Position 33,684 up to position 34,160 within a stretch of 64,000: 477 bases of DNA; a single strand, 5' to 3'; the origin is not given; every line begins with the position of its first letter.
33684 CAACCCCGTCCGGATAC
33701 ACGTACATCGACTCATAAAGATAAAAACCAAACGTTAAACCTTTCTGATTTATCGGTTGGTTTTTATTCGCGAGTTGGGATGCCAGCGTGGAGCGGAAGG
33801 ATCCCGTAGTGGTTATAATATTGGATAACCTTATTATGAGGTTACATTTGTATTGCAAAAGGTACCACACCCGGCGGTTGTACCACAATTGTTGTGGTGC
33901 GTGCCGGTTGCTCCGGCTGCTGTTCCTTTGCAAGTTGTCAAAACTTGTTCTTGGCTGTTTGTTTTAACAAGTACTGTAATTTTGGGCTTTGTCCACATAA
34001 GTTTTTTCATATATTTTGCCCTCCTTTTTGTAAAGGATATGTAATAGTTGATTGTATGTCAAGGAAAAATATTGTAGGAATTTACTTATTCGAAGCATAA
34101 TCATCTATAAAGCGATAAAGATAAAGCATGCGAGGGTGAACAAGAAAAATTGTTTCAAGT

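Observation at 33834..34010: Unannotated 58-aa precursor with a PqqA-like MWTKP leader and a Cys/Thr/Gly/Asn core ending in Ser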

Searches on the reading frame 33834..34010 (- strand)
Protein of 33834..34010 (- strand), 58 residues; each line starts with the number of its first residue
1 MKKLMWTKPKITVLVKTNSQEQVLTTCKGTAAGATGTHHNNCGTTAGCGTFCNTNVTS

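Call 5: search_protein_families(library=ncbifam, proteins=[window:33834-34010:-], max_evalue=0.01)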
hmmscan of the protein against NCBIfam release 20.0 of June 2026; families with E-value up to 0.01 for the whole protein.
window:33834-34010:- (58 aa): 0 families

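Call 6: search_protein_families(library=pfam, proteins=[window:33834-34010:-], max_evalue=0.01)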
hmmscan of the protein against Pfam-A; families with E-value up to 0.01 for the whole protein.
window:33834-34010:- (58 aa): 0 families

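Call 9: find_homologous_proteins(query=window:33837-34010:-, max_evalue=1)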
Query seq(58 aa) (58 aa): 3 proteins with E <= 1 among 3 candidates.
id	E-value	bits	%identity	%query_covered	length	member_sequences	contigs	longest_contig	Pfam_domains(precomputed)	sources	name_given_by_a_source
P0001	5.4e-31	122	100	100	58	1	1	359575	-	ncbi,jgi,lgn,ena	jgi:hypothetical protein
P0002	5.8e-28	113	100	93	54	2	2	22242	-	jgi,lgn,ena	jgi:hypothetical protein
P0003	5.6e-22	94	78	100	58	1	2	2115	-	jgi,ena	-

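Call 11: find_encoding_contigs(protein=P0003, flank=10000)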
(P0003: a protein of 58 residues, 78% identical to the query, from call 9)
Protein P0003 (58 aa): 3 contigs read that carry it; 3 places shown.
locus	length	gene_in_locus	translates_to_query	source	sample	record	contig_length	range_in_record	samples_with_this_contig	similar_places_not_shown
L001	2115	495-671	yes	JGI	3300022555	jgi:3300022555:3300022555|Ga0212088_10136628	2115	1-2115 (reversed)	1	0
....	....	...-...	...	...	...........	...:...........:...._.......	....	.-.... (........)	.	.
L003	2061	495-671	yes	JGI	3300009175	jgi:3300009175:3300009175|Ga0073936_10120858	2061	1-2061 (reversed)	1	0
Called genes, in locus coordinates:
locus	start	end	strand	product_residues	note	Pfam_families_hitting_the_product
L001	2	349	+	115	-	?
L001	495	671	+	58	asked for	-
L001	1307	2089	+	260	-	PF13489:Methyltransf_23 (weak), PF13847:Methyltransf_31, PF08241:Methyltransf_11, PF08242:Methyltransf_12 (weak), PF13649:Methyltransf_25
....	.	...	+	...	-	?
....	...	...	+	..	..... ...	-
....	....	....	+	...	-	?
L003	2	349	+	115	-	?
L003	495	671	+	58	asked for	-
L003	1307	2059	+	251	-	?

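Call 12: find_encoding_contigs(protein=P0002, flank=10000)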
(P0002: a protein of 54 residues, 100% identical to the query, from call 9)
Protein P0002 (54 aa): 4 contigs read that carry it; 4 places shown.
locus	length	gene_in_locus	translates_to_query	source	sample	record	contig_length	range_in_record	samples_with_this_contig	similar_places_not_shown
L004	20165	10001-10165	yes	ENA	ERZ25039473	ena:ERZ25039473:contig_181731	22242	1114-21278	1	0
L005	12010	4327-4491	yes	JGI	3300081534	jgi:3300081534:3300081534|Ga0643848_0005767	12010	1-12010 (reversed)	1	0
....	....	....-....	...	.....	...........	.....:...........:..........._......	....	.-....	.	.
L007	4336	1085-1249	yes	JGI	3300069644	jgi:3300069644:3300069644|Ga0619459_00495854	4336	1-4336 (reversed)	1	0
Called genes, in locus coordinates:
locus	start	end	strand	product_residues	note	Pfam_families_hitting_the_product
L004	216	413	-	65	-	PF19567:CpsB_CapC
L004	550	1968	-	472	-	PF13807:GNVR, PF01656:CbiA (weak), PF09140:MipZ (faint), PF10609:ParA, PF13614:AAA_31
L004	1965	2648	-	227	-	PF23607:WZC_N (weak)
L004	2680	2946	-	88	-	PF02706:Wzz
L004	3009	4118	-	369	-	PF02563:Poly_export, PF22461:SLBB_2 (faint)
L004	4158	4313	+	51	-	-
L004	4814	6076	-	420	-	PF04055:Radical_SAM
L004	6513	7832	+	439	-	PF04055:Radical_SAM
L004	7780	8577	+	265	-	PF27840:ScmC (faint)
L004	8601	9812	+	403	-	PF04055:Radical_SAM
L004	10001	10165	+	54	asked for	-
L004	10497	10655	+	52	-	-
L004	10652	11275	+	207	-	PF08241:Methyltransf_11, PF13649:Methyltransf_25, PF13847:Methyltransf_31 (weak)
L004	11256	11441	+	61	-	-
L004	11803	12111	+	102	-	PF05402:PqqD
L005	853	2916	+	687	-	PF04055:Radical_SAM, PF27840:ScmC (faint)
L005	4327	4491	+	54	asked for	-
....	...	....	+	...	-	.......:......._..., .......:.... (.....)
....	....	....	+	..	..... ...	-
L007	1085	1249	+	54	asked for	-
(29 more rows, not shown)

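Call 36: search_protein_families(library=ncbifam, alignment_id=A3, max_evalue=1)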
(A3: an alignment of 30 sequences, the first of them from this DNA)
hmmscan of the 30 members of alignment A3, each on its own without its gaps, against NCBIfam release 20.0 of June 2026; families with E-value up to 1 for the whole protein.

A. member 1, seq(58 aa): 0 families

B. families by the number of members that match (of 30 scanned): 5 families
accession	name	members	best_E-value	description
NF033524.1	lasso_PadeA_fam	6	0.048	paeninodin family lasso peptide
NF033534.1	rhodolasso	2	0.059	lasso peptide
NF043084.2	XdhC_XDHase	1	0.015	xanthine dehydrogenase subunit XdhC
NF005119.0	PRK06552.1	1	0.098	bifunctional 2-keto-4-hydroxyglutarate aldolase/2-keto-3-deoxy-6-phosphogluconate aldolase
TIGR03311.1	Se_dep_XDH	1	0.27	selenium-dependent xanthine dehydrogenase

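Call 66: find_encoding_contigs(protein=P0001, flank=1000, max_places=4)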
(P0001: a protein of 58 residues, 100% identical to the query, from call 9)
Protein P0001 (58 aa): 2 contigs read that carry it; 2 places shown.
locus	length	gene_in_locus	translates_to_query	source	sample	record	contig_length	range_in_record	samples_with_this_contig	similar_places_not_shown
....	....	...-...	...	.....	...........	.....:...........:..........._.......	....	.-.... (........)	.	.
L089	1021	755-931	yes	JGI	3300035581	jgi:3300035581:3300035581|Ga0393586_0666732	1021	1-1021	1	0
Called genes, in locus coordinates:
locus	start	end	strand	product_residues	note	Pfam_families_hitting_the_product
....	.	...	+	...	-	?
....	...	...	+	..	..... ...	-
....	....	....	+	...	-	?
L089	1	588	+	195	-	?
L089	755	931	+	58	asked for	-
